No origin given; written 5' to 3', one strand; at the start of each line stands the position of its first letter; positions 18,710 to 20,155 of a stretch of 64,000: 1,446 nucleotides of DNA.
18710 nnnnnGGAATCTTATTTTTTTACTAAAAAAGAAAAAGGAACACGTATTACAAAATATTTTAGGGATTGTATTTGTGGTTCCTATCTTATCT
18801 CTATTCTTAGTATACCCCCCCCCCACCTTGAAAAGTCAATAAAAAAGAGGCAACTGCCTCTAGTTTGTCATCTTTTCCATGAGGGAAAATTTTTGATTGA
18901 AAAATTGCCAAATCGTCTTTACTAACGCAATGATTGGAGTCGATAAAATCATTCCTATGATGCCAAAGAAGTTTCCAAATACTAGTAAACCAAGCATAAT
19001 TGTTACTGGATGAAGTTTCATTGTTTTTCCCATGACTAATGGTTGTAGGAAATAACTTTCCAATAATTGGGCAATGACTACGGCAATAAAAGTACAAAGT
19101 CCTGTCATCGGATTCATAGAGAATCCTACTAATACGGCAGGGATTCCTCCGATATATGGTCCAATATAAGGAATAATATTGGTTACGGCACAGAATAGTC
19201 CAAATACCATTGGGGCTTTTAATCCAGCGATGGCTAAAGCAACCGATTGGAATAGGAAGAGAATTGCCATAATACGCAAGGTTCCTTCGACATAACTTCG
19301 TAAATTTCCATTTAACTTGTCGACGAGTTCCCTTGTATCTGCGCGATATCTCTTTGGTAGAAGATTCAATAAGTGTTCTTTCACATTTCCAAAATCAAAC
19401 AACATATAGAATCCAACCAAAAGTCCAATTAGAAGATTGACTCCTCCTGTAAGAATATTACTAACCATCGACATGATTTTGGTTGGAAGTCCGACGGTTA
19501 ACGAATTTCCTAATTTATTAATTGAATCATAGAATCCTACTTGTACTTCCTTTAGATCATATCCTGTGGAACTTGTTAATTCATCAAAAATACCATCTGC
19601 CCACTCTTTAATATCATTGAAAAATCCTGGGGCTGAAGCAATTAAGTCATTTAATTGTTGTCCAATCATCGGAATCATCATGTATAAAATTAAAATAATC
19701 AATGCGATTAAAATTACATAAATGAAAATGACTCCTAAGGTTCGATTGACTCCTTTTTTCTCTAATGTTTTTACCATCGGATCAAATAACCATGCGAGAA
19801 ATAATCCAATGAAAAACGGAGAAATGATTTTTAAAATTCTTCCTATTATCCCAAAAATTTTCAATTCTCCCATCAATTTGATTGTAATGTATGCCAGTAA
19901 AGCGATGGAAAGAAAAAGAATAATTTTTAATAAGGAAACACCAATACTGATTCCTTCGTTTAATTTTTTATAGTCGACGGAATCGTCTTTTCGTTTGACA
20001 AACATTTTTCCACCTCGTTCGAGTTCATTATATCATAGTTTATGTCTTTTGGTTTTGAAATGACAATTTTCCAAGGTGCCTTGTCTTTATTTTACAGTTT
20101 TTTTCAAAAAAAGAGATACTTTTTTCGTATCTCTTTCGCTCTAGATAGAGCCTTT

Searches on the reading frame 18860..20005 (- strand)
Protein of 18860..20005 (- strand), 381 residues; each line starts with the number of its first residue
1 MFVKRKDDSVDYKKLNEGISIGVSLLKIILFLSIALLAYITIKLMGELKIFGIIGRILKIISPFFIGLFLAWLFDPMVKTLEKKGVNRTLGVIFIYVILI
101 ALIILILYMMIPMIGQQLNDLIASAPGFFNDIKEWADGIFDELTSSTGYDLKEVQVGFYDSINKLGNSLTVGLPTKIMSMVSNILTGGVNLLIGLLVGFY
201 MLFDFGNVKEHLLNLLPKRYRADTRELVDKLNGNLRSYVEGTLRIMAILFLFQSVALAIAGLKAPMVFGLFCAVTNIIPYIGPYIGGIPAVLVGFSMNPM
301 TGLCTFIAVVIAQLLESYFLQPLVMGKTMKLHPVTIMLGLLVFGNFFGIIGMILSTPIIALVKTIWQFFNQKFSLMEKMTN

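Call 8: search_protein_families(library=pfam, proteins=[window:18860-20005:-])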
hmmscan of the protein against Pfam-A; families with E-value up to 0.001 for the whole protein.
window:18860-20005:- (381 aa): 1 family
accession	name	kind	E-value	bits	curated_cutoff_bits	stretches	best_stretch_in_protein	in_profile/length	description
PF01594.21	AI-2E_transport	-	1.7e-62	212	34.3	1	34-368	7-325/327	AI-2E family transporter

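Call 9: find_encoding_contigs(protein=window:18860-20005:-, flank=6000, max_places=10)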
Protein window:18860-20005:- (381 aa): 3 contigs read that carry it; 3 places shown.
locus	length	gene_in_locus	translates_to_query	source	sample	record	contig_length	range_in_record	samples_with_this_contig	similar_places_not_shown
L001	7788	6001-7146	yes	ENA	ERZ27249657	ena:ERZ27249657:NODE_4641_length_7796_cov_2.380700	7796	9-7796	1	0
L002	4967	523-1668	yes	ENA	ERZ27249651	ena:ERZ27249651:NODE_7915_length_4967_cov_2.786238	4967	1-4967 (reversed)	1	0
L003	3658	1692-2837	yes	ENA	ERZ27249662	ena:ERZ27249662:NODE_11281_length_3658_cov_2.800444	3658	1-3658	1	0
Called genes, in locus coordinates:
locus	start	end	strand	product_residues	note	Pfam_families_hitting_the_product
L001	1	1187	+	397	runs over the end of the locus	?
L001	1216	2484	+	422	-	PF00919:UPF0004, PF04055:Radical_SAM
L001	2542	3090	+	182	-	-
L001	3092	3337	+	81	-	-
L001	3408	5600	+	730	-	PF23139:OB_YrrC, PF14490:HHH_RecD2, PF13086:AAA_11 (weak), PF13245:AAA_19, PF13604:AAA_30, PF01443:Viral_helicase1 (weak), PF18335:SH3_13, PF13538:UvrD_C_2, +1 more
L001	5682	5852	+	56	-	-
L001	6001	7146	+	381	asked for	PF01594:AI-2E_transport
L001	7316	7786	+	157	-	?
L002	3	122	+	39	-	?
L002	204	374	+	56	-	-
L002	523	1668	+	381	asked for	PF01594:AI-2E_transport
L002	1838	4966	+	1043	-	?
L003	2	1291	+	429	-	?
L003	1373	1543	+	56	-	-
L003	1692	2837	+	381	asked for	PF01594:AI-2E_transport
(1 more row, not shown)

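Call 11: find_related_loci(query=window:18860-20005:-, collection=genome_contigs, flank=8000)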
Query window:18860-20005:- (381 aa) in genome_contigs; peptide patterns used: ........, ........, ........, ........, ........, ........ (x = any residue, [..] = any of these).
122 stretches matched a pattern; 95 encode a relative of the query (tblastn E <= 1e-3); the best 80 are kept; 80 distinct loci.
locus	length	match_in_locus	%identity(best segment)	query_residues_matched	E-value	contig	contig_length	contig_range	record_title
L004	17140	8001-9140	77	1-380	0e+0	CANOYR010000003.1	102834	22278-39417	MAG TPA_asm: uncultured Bacillales bacterium isolate SRR15604567_bin.71_metawrap_v1.3_MAG genome assembly, contig: NODE.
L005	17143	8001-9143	74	1-381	0e+0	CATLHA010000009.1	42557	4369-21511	MAG TPA_asm: uncultured Bacillales bacterium isolate MGG03199_1680015500 genome assembly, contig: ERR2497919_119, whole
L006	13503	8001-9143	73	1-381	0e+0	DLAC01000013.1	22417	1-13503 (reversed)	MAG TPA_asm: Bacillales bacterium UBA7057 UBA7057_contig_2447, whole genome shotgun sequence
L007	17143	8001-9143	72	1-381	0e+0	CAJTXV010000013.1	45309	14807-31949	MAG TPA_asm: uncultured Bacilli bacterium isolate MGBC119928 genome assembly, contig: MGBC119928.13, whole genome shotgu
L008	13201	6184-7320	67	3-381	4e-170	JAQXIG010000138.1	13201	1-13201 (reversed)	MAG: bacterium isolate SUG1219 k141_842798, whole genome shotgun sequence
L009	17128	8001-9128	68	4-379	1e-168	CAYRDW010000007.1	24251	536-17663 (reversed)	MAG TPA_asm: uncultured Muribaculaceae bacterium isolate SRP294416_co2_517 genome assembly, contig: NODE_1870_length_242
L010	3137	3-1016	77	44-381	5e-177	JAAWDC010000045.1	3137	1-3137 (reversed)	MAG: Bacilli bacterium isolate ABMPRH_183_0 k141_508635, whole genome shotgun sequence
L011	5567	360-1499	63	4-381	2e-153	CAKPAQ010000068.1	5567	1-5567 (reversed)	MAG: uncultured Bacilli bacterium isolate REFINED_METABAT215_TOP10_CONTIGS_1500_ASSEMBLY_K77_MERGED__Hadza_MoBio_hadza-E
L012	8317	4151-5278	56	4-379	3e-145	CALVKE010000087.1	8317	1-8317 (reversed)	MAG: uncultured Bacilli bacterium isolate E15__bin62 genome assembly, contig: E15__k127_4928875, whole genome shotgun se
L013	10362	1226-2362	55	1-379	8e-145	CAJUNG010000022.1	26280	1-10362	MAG TPA_asm: uncultured Bacilli bacterium isolate MGBC162581 genome assembly, contig: MGBC162581.22, whole genome shotgu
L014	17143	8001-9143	56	1-379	3e-144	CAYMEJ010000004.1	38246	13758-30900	MAG TPA_asm: uncultured Muribaculaceae bacterium isolate SRP192927_co4_606 genome assembly, contig: NODE_1527_length_382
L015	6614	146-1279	56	4-381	2e-141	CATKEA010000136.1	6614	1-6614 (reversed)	MAG: uncultured Bacilli bacterium isolate iMGMC-980_1678881718 genome assembly, contig: MegahitA5_133486, whole genome s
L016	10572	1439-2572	55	4-381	7e-140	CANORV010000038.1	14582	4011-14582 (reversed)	MAG TPA_asm: uncultured Tenericutes bacterium isolate SRR15604509_bin.40_metawrap_v1.3_MAG genome assembly, contig: NODE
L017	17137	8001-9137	54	1-379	3e-136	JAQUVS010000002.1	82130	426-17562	MAG: Bacilli bacterium isolate STD2_172 NODE_928_length_82130_cov_9.643391_Sandtown_D2, whole genome shotgun sequence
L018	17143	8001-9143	52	1-381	5e-134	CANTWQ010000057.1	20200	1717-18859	MAG: uncultured Bacilli bacterium isolate dsm_us_coassembly__bin27 genome assembly, contig: dsm_us_coassembly__k59_20063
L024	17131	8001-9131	50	3-379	2e-128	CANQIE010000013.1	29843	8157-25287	MAG: uncultured Bacilli bacterium isolate Lapin-030__bin56 genome assembly, contig: Lapin-030__NODE_2184_length_29843_co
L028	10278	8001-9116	54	5-376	4e-121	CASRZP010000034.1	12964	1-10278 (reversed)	MAG: uncultured Bacilli bacterium isolate extra-ERR2497921.18_1677795682 genome assembly, contig: NODE_1169_length_12964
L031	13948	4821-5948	48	4-379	6e-120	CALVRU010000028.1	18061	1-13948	MAG: uncultured Bacilli bacterium isolate BRZ_CH__bin90 genome assembly, contig: BRZ_CH__NODE_4568_length_18061_cov_16.8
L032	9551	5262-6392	49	1-378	2e-118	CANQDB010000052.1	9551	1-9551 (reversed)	MAG: uncultured Bacilli bacterium isolate Lapin-003-2__bin48 genome assembly, contig: Lapin-003-2__NODE_6277_length_9551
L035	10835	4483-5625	45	1-381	6e-114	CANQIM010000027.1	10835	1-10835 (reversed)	MAG: uncultured Bacilli bacterium isolate Lapin-028__bin25 genome assembly, contig: Lapin-028__NODE_6833_length_10835_co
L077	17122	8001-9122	42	4-377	9e-100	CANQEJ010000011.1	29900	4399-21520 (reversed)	MAG: uncultured Bacilli bacterium isolate Lapin-007__bin15 genome assembly, contig: Lapin-007__NODE_472_length_29900_cov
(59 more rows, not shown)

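Call 29: list_cluster_members(proteins=[window:18860-20005:-, window:14887-18690:-])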
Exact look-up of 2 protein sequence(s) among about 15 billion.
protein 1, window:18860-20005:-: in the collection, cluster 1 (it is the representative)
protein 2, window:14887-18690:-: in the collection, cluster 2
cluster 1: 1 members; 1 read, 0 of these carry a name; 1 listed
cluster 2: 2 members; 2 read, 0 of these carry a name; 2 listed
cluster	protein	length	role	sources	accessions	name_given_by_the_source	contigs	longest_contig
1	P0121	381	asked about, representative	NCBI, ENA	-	-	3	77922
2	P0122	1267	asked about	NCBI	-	-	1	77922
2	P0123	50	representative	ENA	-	-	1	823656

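Call 31: search_protein_families(library=pfam, proteins=[L031:122-2107:+, L024:194-1228:+, L028:4653-6095:+, L013:9000-10280:+, L077:11047-12795:+, L012:777-2801:+, L035:1153-1929:+, L035:3123-3755:+, L005:6554-7870:+, L032:3677-5146:+], max_evalue=0.01)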
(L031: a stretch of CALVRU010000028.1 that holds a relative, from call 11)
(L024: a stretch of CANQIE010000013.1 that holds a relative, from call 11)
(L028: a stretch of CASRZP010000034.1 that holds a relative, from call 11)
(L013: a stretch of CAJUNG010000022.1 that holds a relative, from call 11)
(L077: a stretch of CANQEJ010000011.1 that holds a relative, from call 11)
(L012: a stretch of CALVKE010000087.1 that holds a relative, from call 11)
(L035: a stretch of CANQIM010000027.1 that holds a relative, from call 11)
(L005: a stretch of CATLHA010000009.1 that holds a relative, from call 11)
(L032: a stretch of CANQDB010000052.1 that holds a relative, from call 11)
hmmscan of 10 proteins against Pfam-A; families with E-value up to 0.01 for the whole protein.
L031:122-2107:+ (662 aa): 1 family
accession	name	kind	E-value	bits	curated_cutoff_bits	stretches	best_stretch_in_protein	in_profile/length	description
PF03781.23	FGE-sulfatase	-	0.0024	18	23.3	1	483-550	149-216/255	Sulfatase-modifying factor enzyme 1-like domain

L024:194-1228:+ (345 aa): 0 families

L028:4653-6095:+ (481 aa): 0 families

L013:9000-10280:+ (427 aa): 1 family
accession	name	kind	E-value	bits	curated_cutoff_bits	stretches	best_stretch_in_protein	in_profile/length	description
PF06693.16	DUF1190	-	0.0071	17.1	22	0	266-417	23-150/159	Protein of unknown function (DUF1190)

L077:11047-12795:+ (583 aa): 1 family
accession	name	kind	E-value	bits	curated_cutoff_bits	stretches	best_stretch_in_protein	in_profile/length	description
PF07760.16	DUF1616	-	0.00086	19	31.6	1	4-108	148-243/307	Protein of unknown function (DUF1616)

L012:777-2801:+ (675 aa): 4 families
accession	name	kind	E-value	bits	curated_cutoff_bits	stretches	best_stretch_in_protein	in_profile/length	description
PF09136.16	Glucodextran_B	-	8.6e-40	135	27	4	174-244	13-82/83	Glucodextranase, domain B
PF13750.12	Big_3_3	-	0.00011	22.3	27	0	215-293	11-91/157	Bacterial Ig-like domain (group 3)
PF09829.14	DUF2057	-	0.0031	18.1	24.2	1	189-336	5-140/192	Uncharacterized protein conserved in bacteria (DUF2057)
PF12733.13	Cadherin-like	-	0.0081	17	24.2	0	447-509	21-78/89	Cadherin-like beta sandwich domain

L035:1153-1929:+ (259 aa): 1 family
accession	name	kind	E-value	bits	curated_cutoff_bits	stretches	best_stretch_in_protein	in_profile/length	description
PF21939.1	Gp10_C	-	1.5e-27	97.6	27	2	82-147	4-80/139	Baseplate structural protein Gp10, C-terminal domain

L035:3123-3755:+ (211 aa): 1 family
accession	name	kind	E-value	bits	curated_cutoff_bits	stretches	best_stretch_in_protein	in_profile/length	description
PF21939.1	Gp10_C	-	4.3e-29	102.7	27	1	80-210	2-139/139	Baseplate structural protein Gp10, C-terminal domain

L005:6554-7870:+ (439 aa): 3 families
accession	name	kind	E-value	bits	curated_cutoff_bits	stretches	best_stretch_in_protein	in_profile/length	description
PF17802.7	SpaA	-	4.6e-16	59.2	23.1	1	308-378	11-81/91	Prealbumin-like fold domain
PF17210.9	SdrD_B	-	0.00086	19.9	29.7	1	328-366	37-74/112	SdrD B-like domain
PF00746.26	Gram_pos_anchor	-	0.0017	18.7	20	1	397-436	4-41/43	LPXTG cell wall anchor motif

L032:3677-5146:+ (490 aa): 3 families
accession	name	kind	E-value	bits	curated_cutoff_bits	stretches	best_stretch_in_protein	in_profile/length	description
PF03382.20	DUF285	-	4.3e-31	107.6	25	2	285-376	10-88/120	Mycoplasma protein of unknown function, DUF285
PF13306.12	LRR_5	-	8e-05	23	27.7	2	341-442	27-114/127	BspA type Leucine rich repeat region (6 copies)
PF15780.11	ASH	-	0.0023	18.5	27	0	114-159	18-62/98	Abnormal spindle-like microcephaly-assoc'd, ASPM-SPD-2-Hydin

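Call 32: find_homologous_proteins(query=A3, max_evalue=1e-10)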
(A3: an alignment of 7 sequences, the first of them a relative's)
Query A3 (7 sequences) (220 aa, profile of the alignment): 274 proteins with E <= 1e-10 among 4656 candidates; the best 120 are listed.
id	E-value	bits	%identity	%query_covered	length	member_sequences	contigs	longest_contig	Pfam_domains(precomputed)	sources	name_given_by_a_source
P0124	1.4e-69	252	100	100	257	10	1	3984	-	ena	-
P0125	8.0e-68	246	92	98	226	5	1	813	-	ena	-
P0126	1.4e-51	193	36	95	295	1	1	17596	PF13306.13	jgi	-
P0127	5.1e-51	191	59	95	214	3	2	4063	-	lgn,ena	-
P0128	1.2e-49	187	67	96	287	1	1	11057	-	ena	-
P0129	4.8e-46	175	58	95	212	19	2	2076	-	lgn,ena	-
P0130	3.1e-45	173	46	97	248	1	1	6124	-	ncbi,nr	ncbi:MAG: hypothetical protein NC087_10080, partial [Anaeroplasma bactoclasticum]|nr:hypothetical pr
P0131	4.3e-45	172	58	83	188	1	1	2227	-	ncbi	ncbi:MAG: hypothetical protein RR047_03545, partial [Bacilli bacterium]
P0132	6.0e-44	168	29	93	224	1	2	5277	-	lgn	-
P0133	6.8e-44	168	51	85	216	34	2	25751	-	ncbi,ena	-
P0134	7.9e-44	168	56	86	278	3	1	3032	-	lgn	-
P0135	1.4e-43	167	30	63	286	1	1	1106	-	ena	-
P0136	1.8e-43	167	32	34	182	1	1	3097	-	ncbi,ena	-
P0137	5.1e-43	165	28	62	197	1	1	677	-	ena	-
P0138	9.1e-43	164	49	87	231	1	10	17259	-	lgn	-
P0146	1.2e-41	161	46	97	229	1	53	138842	-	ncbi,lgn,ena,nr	ncbi:MAG: hypothetical protein MRZ42_04410 [Tenericutes bacterium]|nr:hypothetical protein [Mycoplas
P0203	6.1e-39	152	40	85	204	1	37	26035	-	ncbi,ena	-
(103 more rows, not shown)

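Call 33: find_encoding_contigs(protein=P0146, flank=1200, max_places=10)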
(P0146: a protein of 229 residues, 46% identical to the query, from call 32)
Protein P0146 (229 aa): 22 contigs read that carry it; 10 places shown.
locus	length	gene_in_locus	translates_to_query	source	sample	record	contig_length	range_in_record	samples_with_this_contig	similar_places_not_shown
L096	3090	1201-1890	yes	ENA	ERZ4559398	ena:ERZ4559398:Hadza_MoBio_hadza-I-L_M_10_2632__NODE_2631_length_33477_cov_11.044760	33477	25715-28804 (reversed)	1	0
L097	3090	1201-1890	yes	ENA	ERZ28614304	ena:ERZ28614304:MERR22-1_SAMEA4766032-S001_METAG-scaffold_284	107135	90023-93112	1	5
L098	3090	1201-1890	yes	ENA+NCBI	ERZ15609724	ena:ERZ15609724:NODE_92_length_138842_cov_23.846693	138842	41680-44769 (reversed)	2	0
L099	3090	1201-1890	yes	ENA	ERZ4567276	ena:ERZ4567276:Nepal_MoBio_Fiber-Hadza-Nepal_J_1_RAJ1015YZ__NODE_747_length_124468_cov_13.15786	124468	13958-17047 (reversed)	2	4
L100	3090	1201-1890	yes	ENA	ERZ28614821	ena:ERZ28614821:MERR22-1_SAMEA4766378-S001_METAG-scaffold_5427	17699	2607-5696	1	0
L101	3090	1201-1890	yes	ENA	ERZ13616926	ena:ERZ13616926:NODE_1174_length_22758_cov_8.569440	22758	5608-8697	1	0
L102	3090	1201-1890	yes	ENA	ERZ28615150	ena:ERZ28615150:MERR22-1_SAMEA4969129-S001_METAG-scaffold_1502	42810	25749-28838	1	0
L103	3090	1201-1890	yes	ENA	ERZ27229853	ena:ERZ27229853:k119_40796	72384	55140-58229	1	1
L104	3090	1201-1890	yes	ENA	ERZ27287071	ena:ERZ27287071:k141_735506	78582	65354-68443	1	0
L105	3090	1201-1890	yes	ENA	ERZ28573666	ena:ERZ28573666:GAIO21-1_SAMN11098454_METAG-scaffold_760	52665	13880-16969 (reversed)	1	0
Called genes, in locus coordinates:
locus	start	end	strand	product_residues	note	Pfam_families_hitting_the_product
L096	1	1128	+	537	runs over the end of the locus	PF00005:ABC_tran, PF02463:SMC_N (faint), PF13304:AAA_21 (faint), PF12848:ABC_tran_Xtn, PF00005:ABC_tran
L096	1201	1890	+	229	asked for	-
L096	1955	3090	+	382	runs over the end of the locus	PF01966:HD, PF13286:HD_assoc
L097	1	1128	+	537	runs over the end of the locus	PF00005:ABC_tran, PF02463:SMC_N (faint), PF13304:AAA_21 (faint), PF12848:ABC_tran_Xtn, PF00005:ABC_tran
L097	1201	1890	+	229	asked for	-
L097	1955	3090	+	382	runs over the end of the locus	PF01966:HD, PF13286:HD_assoc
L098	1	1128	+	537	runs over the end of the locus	PF00005:ABC_tran, PF02463:SMC_N (faint), PF13304:AAA_21 (faint), PF12848:ABC_tran_Xtn, PF00005:ABC_tran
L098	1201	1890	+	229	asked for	-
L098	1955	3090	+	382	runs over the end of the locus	PF01966:HD, PF13286:HD_assoc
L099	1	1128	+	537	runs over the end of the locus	PF00005:ABC_tran, PF02463:SMC_N (faint), PF13304:AAA_21 (faint), PF12848:ABC_tran_Xtn, PF00005:ABC_tran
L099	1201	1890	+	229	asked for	-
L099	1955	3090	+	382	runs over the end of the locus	PF01966:HD, PF13286:HD_assoc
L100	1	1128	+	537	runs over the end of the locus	PF00005:ABC_tran, PF02463:SMC_N (faint), PF13304:AAA_21 (faint), PF12848:ABC_tran_Xtn, PF00005:ABC_tran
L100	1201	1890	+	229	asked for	-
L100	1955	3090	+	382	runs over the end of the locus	PF01966:HD, PF13286:HD_assoc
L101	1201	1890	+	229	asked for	-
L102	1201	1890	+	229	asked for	-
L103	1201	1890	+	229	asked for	-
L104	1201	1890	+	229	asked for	-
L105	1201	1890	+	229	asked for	-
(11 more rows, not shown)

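Call 34: find_encoding_contigs(protein=P0203, flank=1200, max_places=10)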
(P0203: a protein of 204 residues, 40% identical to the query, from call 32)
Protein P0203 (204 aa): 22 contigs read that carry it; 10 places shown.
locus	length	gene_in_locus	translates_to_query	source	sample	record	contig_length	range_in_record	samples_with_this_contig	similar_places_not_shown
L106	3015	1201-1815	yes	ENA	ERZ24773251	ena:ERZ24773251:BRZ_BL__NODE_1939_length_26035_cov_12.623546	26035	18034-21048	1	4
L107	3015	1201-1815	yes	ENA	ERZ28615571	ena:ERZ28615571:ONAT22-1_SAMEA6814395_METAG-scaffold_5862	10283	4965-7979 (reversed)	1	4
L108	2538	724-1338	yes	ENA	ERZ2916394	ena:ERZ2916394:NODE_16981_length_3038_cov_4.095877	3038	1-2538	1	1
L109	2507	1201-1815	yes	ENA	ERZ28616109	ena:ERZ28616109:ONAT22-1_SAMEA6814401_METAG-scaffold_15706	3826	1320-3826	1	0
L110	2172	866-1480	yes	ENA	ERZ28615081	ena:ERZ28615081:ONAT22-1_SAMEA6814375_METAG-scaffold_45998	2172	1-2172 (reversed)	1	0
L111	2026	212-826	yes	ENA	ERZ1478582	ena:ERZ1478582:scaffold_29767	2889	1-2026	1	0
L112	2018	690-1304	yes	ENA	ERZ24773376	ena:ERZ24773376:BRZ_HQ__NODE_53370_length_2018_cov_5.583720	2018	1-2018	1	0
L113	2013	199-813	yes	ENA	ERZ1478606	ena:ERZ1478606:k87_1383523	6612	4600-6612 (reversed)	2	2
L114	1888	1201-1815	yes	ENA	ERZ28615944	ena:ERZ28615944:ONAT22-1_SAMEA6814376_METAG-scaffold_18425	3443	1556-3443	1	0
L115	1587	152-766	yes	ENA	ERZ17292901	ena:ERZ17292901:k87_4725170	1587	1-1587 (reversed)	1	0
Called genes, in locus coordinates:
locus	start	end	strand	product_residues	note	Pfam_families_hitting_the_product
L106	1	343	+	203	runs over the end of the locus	-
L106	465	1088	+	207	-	-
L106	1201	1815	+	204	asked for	-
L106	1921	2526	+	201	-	-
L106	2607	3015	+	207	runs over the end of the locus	-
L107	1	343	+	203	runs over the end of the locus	-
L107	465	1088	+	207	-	-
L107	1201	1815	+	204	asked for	-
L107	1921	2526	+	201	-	-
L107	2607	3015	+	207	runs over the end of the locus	-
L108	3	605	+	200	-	?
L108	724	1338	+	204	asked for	-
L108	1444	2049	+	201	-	-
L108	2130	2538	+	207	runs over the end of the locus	-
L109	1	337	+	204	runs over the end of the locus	-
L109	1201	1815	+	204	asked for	-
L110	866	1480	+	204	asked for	-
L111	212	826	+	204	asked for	-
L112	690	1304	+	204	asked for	-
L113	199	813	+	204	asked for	-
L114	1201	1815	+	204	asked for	-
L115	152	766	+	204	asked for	-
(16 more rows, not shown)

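Call 41: find_encoding_contigs(protein=P0124, flank=1500, max_places=10)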
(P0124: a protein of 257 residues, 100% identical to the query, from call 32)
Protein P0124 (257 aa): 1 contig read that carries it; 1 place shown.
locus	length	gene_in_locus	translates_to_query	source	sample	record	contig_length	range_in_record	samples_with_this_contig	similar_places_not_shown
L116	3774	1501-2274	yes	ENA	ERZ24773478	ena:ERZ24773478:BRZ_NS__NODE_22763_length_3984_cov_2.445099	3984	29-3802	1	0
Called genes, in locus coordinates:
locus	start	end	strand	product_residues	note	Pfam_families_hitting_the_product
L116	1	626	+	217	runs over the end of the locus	?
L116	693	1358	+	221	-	-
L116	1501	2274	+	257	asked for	-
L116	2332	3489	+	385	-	-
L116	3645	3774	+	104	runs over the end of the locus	?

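Call 42: find_encoding_contigs(protein=P0128, flank=3000, max_places=10)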
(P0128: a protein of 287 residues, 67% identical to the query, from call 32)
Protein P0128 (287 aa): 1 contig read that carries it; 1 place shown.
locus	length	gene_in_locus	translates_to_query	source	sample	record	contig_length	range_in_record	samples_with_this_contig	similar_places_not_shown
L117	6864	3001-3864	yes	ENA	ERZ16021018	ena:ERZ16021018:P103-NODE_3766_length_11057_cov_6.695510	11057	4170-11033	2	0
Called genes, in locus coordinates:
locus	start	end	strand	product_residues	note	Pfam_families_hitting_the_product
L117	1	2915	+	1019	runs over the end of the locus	PF16403:Bact_surface_Ig-like (weak), PF00041:fn3 (faint), PF16317:Glyco_hydro_99 (faint)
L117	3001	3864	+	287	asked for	-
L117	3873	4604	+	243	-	-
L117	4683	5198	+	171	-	PF09419:PGP_phosphatase (faint), PF00702:Hydrolase, PF13419:HAD_2 (faint), PF13242:Hydrolase_like (weak)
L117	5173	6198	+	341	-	PF00350:Dynamin_N (faint), PF02421:FeoB_N (faint), PF00009:GTP_EFTU (faint), PF03193:RsgA_GTPase, PF01926:MMR_HSR1, PF21516:YqeH-like_C (weak)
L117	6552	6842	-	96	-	-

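Call 43: find_encoding_contigs(protein=P0126, flank=6000, max_places=10)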
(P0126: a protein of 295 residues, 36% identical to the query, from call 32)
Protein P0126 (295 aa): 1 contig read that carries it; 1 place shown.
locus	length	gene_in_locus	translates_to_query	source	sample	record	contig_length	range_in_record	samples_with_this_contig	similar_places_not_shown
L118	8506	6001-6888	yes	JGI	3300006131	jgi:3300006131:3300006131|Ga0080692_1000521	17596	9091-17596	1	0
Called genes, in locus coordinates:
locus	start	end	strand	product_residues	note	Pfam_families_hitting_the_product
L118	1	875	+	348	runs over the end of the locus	PF00154:RecA_N, PF06745:ATPase (weak), PF08423:Rad51, PF13481:AAA_25 (faint), PF27531:MT3502_N (weak), PF21096:RecA_C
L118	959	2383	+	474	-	PF01225:Mur_ligase, PF08245:Mur_ligase_M, PF02875:Mur_ligase_C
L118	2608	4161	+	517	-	PF12072:RNase_Y_N, PF00013:KH_1 (weak), PF01966:HD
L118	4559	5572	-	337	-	PF13808:DDE_Tnp_1_assoc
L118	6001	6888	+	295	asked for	PF13306:LRR_5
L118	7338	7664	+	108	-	PF20535:DUF6750 (weak), PF18895:T4SS_pilin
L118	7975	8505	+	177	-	?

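Call 45: find_encoding_contigs(protein=P0125, flank=1500, max_places=10)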
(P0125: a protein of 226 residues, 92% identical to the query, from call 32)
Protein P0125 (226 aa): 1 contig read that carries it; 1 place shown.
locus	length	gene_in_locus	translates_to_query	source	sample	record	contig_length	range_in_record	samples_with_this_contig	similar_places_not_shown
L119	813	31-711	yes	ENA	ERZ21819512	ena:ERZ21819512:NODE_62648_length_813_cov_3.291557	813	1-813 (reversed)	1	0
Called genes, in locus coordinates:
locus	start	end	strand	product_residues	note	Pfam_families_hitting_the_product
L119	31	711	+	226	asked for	-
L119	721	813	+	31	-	?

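Call 46: find_encoding_contigs(protein=P0127, flank=1500, max_places=10)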
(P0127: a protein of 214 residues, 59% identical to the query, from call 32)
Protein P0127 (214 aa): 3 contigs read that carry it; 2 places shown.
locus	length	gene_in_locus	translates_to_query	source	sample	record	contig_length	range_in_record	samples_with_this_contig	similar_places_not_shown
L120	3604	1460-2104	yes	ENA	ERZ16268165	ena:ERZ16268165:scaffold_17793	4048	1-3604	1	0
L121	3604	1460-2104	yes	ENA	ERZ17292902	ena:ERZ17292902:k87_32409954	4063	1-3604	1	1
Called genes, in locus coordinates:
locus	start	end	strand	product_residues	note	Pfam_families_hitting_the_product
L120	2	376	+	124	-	?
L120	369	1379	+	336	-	PF02421:FeoB_N (faint), PF00071:Ras (faint), PF03193:RsgA_GTPase, PF01926:MMR_HSR1, PF21516:YqeH-like_C (faint)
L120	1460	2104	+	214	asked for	-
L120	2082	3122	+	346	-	PF03851:UvdE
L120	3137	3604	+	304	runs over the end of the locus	?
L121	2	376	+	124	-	?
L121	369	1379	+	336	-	PF02421:FeoB_N (faint), PF00071:Ras (faint), PF03193:RsgA_GTPase, PF01926:MMR_HSR1, PF21516:YqeH-like_C (faint)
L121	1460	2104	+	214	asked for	-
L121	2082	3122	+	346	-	PF03851:UvdE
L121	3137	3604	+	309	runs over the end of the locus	?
